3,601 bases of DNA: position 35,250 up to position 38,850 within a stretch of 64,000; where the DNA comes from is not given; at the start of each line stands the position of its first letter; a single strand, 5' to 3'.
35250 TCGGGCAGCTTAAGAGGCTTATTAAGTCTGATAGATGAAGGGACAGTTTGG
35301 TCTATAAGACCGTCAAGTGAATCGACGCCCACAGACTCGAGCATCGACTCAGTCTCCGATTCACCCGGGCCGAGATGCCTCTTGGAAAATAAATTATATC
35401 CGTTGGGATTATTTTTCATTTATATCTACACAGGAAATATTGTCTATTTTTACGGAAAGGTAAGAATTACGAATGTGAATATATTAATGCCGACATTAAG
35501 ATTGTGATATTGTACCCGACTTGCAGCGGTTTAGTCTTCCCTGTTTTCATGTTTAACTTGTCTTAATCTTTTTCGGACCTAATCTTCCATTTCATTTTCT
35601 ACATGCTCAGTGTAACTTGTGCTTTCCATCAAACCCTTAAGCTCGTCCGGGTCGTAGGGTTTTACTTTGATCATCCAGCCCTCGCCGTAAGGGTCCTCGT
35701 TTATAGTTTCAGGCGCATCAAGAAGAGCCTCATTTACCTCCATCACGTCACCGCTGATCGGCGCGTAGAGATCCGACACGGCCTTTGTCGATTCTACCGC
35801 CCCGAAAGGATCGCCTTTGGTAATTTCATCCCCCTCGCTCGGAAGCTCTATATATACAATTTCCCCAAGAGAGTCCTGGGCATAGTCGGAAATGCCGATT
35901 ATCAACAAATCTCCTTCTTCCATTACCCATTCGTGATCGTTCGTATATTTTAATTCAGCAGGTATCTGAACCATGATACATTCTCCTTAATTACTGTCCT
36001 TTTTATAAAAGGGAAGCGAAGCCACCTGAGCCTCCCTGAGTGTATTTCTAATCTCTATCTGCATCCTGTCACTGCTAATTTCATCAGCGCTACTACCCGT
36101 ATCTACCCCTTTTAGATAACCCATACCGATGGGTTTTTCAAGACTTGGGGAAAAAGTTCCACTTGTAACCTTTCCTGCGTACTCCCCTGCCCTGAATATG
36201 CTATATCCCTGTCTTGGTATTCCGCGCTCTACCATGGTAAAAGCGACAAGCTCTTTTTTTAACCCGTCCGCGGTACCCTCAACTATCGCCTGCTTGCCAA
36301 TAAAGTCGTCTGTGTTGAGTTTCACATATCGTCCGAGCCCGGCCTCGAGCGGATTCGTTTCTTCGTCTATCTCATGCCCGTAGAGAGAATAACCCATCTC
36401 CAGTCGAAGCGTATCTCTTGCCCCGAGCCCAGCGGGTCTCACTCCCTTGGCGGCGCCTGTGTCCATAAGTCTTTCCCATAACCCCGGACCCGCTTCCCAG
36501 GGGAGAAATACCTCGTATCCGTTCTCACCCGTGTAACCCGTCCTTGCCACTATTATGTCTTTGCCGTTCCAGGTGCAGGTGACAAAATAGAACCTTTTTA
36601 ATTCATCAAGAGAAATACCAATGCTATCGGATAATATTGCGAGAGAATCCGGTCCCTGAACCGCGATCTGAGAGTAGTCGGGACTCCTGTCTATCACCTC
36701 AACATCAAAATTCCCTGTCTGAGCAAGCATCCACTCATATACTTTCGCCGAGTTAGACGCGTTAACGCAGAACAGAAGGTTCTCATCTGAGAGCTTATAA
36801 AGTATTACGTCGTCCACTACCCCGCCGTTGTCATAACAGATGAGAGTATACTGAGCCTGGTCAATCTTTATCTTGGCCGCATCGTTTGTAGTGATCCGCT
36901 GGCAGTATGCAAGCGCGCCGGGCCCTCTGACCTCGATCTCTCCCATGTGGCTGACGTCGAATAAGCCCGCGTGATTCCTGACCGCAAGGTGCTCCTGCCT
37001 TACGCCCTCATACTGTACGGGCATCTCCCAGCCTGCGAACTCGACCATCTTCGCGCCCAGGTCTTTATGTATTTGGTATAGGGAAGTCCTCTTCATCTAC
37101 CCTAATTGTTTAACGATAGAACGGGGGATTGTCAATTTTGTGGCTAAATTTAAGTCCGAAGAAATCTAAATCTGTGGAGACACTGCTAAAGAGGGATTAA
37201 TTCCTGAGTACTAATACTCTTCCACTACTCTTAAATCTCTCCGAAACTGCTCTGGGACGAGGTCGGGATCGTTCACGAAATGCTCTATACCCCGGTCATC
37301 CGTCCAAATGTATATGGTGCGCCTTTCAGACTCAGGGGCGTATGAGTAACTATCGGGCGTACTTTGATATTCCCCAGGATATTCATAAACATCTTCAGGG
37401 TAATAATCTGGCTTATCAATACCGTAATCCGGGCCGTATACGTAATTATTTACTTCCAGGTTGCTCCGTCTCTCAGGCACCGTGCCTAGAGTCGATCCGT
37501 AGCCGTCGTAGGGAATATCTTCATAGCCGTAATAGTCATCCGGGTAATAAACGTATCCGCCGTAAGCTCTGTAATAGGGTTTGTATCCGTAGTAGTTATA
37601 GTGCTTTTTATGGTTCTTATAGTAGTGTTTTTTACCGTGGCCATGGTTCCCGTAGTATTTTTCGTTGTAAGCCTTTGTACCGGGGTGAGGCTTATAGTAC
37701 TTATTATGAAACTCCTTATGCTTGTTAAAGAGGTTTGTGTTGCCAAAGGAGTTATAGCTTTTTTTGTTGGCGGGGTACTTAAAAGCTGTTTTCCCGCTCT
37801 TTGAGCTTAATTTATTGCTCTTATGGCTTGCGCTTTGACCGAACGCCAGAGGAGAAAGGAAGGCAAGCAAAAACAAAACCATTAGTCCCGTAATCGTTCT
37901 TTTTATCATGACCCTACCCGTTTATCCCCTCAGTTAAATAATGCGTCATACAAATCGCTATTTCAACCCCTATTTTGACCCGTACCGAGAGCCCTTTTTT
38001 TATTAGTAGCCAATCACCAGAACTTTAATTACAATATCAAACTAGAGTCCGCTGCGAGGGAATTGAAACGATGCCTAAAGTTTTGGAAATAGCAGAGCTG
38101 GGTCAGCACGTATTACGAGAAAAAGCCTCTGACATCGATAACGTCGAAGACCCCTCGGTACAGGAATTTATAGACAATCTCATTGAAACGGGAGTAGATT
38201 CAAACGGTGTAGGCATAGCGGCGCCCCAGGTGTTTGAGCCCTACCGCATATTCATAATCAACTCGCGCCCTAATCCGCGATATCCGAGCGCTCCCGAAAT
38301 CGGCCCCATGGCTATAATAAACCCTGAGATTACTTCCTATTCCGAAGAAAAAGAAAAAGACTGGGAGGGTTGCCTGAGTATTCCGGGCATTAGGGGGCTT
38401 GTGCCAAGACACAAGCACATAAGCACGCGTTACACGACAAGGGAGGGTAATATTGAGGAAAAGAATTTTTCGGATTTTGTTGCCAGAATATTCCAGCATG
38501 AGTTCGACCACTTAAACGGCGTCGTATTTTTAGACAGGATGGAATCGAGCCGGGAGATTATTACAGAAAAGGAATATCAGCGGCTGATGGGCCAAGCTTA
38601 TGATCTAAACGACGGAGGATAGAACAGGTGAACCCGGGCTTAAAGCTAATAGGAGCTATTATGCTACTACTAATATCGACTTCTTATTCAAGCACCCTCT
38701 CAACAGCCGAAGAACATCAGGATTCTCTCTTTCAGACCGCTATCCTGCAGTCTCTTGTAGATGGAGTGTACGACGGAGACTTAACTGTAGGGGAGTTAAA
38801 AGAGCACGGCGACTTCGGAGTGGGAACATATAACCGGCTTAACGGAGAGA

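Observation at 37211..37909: Secreted, extremely Tyr-rich low-complexity protein with a DUF4124-like C-terminus, located between gcvT and def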

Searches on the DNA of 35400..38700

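Call 15: search_rna_families(source=window, start=35400, end=38700, threshold=evalue, max_evalue=1)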
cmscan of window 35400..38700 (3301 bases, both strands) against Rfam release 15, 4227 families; matches with E-value up to 1: 0.
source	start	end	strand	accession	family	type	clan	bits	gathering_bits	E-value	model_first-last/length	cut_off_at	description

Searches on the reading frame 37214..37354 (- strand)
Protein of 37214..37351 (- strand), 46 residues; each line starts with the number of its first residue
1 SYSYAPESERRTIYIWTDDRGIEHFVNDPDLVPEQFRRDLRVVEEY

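Call 6: search_protein_families(library=pfam, proteins=[window:37214-37351:-, window:37214-37324:-], max_evalue=10)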
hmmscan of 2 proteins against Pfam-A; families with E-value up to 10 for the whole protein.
seq(46 aa): 0 families

seq(37 aa): 0 families

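Call 23: find_homologous_proteins(query=A2, max_evalue=10)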
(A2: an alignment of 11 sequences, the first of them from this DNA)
Query A2 (11 sequences): 8 candidates shared short words with the query, none scored E <= 10.

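Call 54: predict_structure(alignment_id=A2)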
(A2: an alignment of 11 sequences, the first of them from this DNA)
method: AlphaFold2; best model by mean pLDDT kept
length: 47 residues; sequences in the alignment: 11
mean_pLDDT: 75.3   pTM: 0.50
mean pLDDT of the five models: 75.3, 75.0, 74.9, 74.2, 73.5
residues with pLDDT >= 90: 2; 70-90: 31; 50-70: 9; < 50: 5
segments of 3 or more residues with pLDDT < 50: 1-5
pLDDT, mean of each block of 10 residues (from residue 1): 47 81 87 86 75
secondary structure, 60 per line:
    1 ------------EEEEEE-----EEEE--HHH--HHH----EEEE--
elements in order: E13-18 E24-27 E42-45

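Call 58: fold_search(model_id=the predicted structure, library=pdb)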
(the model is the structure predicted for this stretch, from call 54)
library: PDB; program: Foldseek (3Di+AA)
matches with E <= 10: 81; with E <= 0.001: 0
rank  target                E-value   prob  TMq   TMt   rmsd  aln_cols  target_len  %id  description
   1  9bks                  2.9e+00  0.09  0.30  0.21   2.2        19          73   47  Crystal structure of the Human TRIP12 WWE domain (isoform 2) in complex with ADP (released 2024-07-31)
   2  7e9s_A                4.0e+00  0.16  0.44  0.03   2.1        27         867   15  Archaeal oligosaccharyltransferase AglB from Archaeoglobus fulgidus in complex with an inhibitory peptide and a dolich (released 2021-09-08)
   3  9j46_B                4.3e+00  0.16  0.38  0.17   3.0        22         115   23  Crystal structure of ASFV E146L (released 2025-01-01)
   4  9w4u_D                4.5e+00  0.16  0.38  0.17   3.0        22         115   23  ASFV E146L (released 2025-09-17)
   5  9j46_A                4.5e+00  0.16  0.38  0.16   3.0        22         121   23  Crystal structure of ASFV E146L (released 2025-01-01)
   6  7w7p_B                4.5e+00  0.04  0.27  0.08   6.2        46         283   20  Cryo-EM structure of gMCM8/9 helicase (released 2023-05-24)
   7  2yn3_D                4.9e+00  0.08  0.33  0.09   8.8        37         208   19  Structural insight into the giant calcium-binding adhesin SiiE: implications for the adhesion of Salmonella enterica t (released 2013-04-03)
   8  2yn5_A                4.9e+00  0.07  0.32  0.06   8.9        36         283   19  Structural insight into the giant calcium-binding adhesin SiiE: implications for the adhesion of Salmonella enterica t (released 2013-04-03)
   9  8gkd_A                4.9e+00  0.06  0.33  0.06   9.6        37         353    5  Crystal structure of the peptidoglycan O-acetylesterase Ape1 (amino acids 41-392) from Campylobacter jejuni (released 2024-03-20)
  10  4as1_A                5.2e+00  0.06  0.32  0.03   7.3        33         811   18  Ternary complex of E. coli leucyl-tRNA synthetase, tRNA(leu) and the benzoxaborole AN2679 in the editing conformation (released 2012-06-13)
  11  4mjs_A                5.5e+00  0.15  0.52  0.31   3.8        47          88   17  crystal structure of a PB1 complex (released 2014-08-27)
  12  3pv1_B                5.5e+00  0.08  0.38  0.11   6.4        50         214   16  Crystal structure of the USP15 DUSP-UBL domains (released 2011-11-16)
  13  5gmy_A                5.9e+00  0.13  0.42  0.03   1.7        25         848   16  Crystal structure of the Archaeoglobus fulgidus oligosaccharyltransferase (O29867_ARCFU) tethered with an acceptor pep (released 2017-02-01)
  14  5hcd_D                5.9e+00  0.10  0.37  0.35   3.2        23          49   26  Ternary complex of human Complement C5 with Ornithodoros moubata OmCI and Rhipicephalus microplus RaCI2 (released 2016-03-30)
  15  1ty9_B                5.9e+00  0.07  0.34  0.09   1.7        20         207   15  X-RAY CRYSTAL STRUCTURE OF PHZG FROM PSEUDOMONAS FLUORESCENS (released 2004-11-23)
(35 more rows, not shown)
